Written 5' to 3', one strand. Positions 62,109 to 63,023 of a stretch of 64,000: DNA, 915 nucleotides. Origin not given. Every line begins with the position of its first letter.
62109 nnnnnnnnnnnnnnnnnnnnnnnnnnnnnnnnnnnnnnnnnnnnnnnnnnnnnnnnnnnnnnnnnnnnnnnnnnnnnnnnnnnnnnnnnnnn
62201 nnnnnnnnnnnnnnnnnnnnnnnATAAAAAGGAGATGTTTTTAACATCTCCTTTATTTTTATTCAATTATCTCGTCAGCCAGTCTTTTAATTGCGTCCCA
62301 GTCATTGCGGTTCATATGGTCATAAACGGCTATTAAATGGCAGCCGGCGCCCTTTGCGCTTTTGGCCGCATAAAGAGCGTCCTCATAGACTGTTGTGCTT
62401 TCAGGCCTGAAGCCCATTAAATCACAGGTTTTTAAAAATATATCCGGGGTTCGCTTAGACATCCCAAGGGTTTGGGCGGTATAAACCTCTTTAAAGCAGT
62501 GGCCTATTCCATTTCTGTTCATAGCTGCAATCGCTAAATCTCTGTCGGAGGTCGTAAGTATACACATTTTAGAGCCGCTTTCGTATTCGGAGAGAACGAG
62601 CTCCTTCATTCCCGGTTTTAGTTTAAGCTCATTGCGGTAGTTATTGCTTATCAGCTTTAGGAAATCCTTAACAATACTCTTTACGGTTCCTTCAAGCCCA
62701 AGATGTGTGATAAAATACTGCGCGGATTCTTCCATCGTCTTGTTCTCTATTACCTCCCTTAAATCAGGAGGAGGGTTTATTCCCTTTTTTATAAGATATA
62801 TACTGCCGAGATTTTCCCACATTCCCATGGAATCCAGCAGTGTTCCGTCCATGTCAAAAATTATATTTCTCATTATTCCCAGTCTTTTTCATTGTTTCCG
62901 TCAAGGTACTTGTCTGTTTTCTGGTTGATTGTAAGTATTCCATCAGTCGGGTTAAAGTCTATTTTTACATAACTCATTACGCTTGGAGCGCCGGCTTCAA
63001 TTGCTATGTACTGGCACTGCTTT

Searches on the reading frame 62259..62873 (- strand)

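Call 84: search_protein_families(library=pfam, proteins=[window:62259-62873:-], max_evalue=0.00001)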
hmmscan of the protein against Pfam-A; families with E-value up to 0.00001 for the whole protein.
window:62259-62873:- (204 aa): 2 families
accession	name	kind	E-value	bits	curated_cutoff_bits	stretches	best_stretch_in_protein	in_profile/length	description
PF13419.12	HAD_2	-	2.2e-23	83.7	23.8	1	4-183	1-178/178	Haloacid dehalogenase-like hydrolase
PF00702.32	Hydrolase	-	8.3e-17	62.6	26.4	1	1-177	1-191/191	haloacid dehalogenase-like hydrolase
